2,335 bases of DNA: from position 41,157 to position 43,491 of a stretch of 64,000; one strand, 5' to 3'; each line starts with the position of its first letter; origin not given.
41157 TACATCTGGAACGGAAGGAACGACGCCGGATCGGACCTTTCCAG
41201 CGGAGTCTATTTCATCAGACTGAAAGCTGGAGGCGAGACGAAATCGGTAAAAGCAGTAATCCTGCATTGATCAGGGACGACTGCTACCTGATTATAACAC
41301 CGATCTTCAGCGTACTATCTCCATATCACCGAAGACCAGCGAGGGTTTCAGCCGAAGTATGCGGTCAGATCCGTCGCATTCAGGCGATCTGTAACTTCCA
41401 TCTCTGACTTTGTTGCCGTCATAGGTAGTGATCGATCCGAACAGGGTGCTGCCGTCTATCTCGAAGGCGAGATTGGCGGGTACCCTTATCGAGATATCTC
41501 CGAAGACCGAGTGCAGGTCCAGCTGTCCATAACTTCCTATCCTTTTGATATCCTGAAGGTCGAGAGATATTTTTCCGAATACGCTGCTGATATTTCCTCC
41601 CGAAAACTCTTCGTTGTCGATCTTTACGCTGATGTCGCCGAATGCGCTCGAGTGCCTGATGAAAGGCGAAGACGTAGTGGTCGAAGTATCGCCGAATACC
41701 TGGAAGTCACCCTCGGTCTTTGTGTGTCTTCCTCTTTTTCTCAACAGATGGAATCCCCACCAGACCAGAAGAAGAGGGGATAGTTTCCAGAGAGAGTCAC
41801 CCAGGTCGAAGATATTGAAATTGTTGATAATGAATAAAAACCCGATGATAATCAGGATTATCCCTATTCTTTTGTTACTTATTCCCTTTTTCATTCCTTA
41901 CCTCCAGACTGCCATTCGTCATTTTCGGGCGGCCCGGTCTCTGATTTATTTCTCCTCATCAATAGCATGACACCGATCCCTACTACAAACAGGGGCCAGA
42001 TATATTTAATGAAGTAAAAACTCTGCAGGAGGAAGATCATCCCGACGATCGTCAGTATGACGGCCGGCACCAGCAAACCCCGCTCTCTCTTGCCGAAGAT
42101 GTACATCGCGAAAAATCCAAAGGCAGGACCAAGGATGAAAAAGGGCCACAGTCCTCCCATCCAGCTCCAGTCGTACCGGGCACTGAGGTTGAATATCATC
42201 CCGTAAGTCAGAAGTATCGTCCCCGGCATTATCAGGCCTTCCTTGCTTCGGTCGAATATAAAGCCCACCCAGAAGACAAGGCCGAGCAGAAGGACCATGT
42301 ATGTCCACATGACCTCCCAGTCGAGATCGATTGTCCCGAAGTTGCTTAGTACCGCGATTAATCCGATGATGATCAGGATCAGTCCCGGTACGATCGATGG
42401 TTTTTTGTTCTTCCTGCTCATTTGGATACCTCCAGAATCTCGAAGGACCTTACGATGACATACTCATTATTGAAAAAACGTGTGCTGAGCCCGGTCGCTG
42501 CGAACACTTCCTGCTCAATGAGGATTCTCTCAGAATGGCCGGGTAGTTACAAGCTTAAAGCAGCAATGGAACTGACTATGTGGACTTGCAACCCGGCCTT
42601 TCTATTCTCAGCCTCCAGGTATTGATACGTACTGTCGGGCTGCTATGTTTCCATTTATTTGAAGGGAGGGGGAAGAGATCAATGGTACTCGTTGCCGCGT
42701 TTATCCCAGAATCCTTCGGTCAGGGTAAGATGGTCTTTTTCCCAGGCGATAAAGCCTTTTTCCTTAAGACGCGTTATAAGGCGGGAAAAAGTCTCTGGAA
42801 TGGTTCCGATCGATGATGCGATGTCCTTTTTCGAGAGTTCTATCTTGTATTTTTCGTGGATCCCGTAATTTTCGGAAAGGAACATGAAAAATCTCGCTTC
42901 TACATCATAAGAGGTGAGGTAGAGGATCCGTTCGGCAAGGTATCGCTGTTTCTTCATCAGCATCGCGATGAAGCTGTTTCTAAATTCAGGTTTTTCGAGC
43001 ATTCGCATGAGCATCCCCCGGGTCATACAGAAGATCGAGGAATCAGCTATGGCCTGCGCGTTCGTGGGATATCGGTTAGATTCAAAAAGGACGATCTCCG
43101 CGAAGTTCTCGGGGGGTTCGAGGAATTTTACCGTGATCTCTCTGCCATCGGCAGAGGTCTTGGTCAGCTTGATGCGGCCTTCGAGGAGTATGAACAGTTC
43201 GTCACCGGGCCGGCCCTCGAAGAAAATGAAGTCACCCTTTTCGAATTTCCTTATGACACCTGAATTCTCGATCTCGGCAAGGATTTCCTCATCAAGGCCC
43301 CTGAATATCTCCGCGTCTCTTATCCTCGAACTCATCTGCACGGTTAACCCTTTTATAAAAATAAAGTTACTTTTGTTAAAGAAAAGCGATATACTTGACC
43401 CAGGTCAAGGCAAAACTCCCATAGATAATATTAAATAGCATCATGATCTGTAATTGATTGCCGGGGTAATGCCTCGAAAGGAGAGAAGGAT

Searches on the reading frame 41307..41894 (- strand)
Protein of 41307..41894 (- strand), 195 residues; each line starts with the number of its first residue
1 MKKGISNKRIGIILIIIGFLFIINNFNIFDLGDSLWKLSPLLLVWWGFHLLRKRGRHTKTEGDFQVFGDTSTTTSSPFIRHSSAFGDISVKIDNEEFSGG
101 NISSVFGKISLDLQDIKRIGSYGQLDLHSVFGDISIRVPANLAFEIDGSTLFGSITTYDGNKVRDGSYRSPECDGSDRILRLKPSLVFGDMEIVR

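Call 25: search_protein_families(library=pfam, proteins=[window:41307-41894:-], max_evalue=0.0001)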
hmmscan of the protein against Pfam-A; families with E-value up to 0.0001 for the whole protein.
window:41307-41894:- (195 aa): 3 families
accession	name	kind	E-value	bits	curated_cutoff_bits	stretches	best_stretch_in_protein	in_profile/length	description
PF09922.15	LiaF-like_C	-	1.6e-11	44.5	29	1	85-193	2-114/114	Cell wall-active antibiotics response LiaF, C-terminal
PF22570.1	LiaF-TM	-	1.9e-07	32.3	27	1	10-57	2-48/98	LiaF transmembrane domain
PF18917.5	LiaI-LiaF-like_TM1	-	3.8e-05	24.1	27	1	10-51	3-42/42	LiaI-LiaF-like transmembrane region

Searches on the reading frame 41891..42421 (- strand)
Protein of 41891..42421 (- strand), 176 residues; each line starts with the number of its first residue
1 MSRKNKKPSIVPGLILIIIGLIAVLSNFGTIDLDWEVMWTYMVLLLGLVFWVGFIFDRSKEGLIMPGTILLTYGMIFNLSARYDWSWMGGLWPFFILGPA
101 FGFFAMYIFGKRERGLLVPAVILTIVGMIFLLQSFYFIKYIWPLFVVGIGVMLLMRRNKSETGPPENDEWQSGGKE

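Call 25: search_protein_families(library=pfam, proteins=[window:41891-42421:-], max_evalue=0.0001)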
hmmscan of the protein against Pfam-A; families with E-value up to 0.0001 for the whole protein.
window:41891-42421:- (176 aa): 2 families
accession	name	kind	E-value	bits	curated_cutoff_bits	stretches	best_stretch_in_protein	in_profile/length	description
PF22570.1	LiaF-TM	-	1.5e-07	32.5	27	0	67-160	3-97/98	LiaF transmembrane domain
PF18917.5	LiaI-LiaF-like_TM1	-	6.2e-07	29.8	27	0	10-50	1-41/42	LiaI-LiaF-like transmembrane region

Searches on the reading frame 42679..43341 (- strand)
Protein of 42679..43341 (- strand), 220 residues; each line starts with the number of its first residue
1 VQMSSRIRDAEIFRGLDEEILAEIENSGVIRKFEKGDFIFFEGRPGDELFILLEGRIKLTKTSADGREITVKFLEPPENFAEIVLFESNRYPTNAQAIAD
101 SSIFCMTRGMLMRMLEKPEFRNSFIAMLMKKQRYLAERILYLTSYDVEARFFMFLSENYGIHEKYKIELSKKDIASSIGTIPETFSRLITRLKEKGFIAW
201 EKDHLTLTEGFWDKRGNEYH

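Call 25: search_protein_families(library=pfam, proteins=[window:42679-43341:-], max_evalue=0.0001)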
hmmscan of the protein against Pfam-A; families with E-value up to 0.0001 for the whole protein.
window:42679-43341:- (220 aa): 2 families
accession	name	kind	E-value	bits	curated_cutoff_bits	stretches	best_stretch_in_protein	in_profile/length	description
PF00027.35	cNMP_binding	-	7.3e-21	74.4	27.5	1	31-117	2-88/89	Cyclic nucleotide-binding domain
PF13545.12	HTH_Crp_2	-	1.4e-09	38.2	27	1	149-207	4-61/70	Crp-like helix-turn-helix domain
